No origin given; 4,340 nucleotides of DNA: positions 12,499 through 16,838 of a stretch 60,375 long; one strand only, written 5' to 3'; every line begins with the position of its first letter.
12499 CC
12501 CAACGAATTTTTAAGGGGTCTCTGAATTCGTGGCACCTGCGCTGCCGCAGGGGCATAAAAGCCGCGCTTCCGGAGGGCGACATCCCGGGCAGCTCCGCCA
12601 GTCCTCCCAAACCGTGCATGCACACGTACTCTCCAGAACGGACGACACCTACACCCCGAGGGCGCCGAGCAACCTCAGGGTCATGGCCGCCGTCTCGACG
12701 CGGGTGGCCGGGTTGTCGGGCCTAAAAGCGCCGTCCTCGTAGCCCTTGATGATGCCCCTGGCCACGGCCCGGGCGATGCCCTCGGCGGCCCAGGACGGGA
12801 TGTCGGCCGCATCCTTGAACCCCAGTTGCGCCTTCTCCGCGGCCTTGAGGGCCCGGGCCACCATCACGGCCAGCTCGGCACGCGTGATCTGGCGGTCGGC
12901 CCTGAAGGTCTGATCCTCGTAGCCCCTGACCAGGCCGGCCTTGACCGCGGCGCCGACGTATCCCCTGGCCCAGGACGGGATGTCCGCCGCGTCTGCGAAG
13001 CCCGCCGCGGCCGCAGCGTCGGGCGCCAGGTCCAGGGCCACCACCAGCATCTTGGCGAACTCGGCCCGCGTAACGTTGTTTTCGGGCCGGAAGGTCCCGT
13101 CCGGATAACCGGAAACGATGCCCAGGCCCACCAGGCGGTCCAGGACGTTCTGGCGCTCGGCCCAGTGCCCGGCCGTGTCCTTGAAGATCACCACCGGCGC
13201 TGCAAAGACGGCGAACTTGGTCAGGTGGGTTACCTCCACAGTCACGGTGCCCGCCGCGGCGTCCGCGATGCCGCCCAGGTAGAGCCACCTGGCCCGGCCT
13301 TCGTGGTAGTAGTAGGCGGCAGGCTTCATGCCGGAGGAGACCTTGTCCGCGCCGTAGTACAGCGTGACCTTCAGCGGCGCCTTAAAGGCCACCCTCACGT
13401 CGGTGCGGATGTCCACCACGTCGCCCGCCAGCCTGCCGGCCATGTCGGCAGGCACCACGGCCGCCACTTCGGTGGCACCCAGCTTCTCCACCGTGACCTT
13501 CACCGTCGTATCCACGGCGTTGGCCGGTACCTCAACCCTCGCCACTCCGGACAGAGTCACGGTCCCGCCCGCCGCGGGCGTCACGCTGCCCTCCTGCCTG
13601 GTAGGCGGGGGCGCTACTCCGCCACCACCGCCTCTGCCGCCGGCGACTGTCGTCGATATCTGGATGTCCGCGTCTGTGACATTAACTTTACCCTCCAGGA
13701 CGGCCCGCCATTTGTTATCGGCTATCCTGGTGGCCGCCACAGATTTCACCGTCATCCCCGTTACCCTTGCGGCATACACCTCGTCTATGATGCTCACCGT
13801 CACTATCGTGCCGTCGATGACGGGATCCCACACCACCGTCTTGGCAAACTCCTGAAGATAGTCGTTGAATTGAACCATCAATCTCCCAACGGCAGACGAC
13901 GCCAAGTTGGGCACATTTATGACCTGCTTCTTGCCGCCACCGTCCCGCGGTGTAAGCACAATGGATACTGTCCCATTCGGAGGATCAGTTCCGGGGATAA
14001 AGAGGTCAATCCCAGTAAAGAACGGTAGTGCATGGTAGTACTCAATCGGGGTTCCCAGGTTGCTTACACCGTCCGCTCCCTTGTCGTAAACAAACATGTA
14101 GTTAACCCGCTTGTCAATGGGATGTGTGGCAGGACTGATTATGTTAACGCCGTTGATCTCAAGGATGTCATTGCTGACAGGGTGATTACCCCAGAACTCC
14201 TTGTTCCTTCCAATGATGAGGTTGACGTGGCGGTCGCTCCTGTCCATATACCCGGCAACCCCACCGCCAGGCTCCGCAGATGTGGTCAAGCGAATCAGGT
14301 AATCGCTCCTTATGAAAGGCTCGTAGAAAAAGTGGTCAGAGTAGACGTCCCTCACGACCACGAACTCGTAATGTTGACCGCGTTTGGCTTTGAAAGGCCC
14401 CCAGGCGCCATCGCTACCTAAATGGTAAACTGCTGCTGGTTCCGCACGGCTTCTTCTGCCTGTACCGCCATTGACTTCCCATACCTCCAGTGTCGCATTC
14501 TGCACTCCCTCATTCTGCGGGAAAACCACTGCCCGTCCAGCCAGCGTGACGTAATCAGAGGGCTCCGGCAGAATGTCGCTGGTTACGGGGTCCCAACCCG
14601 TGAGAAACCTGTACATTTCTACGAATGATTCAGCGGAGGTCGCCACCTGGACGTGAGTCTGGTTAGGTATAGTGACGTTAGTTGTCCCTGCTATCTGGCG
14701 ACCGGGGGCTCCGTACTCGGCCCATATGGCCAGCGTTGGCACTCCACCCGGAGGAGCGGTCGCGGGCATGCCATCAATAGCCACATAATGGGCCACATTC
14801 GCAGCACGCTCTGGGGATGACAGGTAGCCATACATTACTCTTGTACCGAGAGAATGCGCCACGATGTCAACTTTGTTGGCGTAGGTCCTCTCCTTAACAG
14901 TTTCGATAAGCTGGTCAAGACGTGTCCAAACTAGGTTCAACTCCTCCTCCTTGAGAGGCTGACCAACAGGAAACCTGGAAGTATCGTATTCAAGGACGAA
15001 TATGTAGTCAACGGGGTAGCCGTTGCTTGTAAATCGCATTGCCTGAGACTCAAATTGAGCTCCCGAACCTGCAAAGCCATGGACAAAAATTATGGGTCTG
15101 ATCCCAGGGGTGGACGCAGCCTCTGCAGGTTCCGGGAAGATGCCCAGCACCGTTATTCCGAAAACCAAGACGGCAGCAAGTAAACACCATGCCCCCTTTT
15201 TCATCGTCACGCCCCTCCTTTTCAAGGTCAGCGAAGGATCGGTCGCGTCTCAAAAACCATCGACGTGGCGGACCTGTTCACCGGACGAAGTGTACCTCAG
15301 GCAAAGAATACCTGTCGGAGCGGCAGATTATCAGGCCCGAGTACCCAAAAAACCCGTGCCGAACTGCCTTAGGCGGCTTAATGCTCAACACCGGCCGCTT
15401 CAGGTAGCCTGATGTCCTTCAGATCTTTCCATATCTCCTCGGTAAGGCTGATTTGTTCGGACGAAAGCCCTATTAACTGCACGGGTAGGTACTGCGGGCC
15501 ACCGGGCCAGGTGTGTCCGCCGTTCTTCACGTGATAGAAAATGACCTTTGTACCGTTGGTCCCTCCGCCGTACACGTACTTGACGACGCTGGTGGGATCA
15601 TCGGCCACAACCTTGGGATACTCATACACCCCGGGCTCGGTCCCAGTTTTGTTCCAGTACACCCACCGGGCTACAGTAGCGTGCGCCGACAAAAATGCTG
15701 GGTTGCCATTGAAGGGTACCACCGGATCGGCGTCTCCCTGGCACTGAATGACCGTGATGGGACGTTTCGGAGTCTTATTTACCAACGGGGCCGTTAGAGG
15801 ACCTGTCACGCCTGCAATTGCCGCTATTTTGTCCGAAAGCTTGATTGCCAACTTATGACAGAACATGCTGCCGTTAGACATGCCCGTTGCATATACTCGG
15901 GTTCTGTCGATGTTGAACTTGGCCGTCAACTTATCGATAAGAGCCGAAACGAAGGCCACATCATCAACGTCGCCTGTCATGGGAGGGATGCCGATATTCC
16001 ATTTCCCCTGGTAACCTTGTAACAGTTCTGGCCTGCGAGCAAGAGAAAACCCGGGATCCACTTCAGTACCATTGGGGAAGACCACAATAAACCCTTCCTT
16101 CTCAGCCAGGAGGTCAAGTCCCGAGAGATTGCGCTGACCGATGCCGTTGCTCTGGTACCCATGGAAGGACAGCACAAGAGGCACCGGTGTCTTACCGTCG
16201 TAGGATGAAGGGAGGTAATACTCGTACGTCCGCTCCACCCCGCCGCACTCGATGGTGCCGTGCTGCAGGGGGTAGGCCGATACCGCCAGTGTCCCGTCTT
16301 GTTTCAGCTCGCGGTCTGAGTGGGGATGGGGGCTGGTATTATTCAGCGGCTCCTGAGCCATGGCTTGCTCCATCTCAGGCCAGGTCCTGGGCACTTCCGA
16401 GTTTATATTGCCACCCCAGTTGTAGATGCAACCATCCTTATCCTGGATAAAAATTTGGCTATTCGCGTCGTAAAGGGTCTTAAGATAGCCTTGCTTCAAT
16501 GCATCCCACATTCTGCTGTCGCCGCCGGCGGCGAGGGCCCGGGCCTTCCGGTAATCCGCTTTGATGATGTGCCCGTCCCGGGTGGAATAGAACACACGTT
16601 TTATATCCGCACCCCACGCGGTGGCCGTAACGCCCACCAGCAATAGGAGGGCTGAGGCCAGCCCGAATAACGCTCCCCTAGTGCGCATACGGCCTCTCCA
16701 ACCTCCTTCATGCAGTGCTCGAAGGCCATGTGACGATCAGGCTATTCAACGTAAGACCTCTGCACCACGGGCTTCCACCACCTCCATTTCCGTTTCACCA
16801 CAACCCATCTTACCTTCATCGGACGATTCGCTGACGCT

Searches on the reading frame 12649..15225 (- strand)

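Call 65: search_protein_families(library=pfam, proteins=[window:12649-15225:-], max_evalue=0.00001)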
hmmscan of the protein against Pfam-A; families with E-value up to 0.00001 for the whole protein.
window:12649-15225:- (858 aa): 4 families
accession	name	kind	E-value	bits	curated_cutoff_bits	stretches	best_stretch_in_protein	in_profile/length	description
PF00395.25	SLH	-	1.8e-44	149.9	20.8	3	681-724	2-44/44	S-layer homology domain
PF18067.7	Lipase_C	-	1.9e-27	96.2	27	1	224-316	1-94/96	Lipase C-terminal domain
PF21768.3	AF_1763-like_C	-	8e-24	84.7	27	1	339-455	3-120/120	AF_1763-like, C-terminal domain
PF01674.24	Lipase_2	-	6.3e-11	42.7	20.3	1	43-130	2-88/219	Lipase (class 2)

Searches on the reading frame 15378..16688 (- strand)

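Call 65: search_protein_families(library=pfam, proteins=[window:15378-16688:-], max_evalue=0.00001)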
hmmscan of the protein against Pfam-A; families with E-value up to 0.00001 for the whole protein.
window:15378-16688:- (436 aa): 1 family
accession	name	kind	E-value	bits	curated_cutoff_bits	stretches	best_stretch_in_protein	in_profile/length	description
PF10503.15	Esterase_PHB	-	1.4e-06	28.2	23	1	155-292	3-126/219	Esterase PHB depolymerase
